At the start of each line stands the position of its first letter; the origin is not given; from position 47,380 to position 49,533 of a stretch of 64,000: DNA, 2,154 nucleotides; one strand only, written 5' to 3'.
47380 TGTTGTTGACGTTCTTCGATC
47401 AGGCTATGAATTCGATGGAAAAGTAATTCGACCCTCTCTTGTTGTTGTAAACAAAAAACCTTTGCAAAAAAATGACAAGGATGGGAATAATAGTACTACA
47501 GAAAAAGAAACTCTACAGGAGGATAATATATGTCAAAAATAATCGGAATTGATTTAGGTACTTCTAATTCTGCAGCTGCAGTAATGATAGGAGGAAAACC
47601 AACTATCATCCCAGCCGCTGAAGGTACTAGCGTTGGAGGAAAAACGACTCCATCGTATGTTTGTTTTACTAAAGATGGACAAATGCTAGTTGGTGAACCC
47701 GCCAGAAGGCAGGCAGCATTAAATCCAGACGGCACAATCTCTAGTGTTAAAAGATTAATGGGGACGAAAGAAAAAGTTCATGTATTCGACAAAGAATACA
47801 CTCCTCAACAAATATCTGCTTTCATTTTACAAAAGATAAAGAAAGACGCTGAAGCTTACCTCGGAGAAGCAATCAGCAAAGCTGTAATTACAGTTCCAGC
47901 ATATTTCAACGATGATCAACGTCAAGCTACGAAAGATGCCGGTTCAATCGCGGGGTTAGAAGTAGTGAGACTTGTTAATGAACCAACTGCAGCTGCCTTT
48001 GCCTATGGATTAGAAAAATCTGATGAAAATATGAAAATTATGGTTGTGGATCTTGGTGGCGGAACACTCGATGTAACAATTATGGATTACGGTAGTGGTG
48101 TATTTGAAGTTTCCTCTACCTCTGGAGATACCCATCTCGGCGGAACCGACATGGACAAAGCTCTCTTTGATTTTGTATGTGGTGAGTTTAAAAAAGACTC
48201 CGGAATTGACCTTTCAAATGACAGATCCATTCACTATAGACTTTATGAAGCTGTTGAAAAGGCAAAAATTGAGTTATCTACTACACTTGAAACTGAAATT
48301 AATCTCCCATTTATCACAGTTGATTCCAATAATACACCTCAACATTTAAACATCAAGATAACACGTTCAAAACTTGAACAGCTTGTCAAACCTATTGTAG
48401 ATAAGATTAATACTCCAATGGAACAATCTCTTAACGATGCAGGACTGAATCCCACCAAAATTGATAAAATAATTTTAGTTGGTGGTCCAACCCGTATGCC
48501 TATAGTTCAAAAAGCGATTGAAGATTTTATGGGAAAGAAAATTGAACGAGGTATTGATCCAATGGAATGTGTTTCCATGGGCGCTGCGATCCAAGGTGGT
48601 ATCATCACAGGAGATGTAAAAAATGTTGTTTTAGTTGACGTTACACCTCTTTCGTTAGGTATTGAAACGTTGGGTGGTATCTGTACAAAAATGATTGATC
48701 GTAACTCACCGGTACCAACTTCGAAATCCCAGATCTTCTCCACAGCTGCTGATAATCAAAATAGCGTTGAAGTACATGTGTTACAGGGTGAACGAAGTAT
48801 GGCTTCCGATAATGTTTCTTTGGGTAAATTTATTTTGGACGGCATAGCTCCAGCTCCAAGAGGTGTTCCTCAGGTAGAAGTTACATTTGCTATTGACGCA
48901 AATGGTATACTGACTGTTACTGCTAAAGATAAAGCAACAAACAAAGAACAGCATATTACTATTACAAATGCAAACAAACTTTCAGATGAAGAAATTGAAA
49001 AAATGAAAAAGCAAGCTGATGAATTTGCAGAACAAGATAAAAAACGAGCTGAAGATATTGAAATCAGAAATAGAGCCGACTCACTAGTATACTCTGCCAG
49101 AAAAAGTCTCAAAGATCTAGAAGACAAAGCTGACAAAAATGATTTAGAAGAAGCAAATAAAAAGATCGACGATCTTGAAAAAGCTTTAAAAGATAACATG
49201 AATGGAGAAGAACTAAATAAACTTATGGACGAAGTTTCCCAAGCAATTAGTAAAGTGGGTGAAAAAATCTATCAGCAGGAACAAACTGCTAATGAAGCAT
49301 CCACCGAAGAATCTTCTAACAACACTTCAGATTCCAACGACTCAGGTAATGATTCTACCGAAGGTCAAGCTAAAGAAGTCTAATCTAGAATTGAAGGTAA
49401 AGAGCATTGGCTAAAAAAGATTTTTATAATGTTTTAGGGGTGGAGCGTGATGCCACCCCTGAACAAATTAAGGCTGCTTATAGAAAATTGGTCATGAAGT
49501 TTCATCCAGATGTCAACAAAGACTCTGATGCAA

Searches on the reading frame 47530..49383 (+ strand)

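Call 66: search_protein_families(library=pfam, proteins=[window:47530-49383:+], max_evalue=0.00001)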
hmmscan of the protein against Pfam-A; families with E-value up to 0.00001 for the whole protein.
window:47530-49383:+ (617 aa): 2 families
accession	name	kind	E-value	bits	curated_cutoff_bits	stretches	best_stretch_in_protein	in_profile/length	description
PF00012.26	HSP70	-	1.2e-219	730.9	20.6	2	82-582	100-599/599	Hsp70 protein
PF06723.19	MreB_Mbl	-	7.7e-19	68.1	27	1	3-353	2-316/327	MreB/Mbl protein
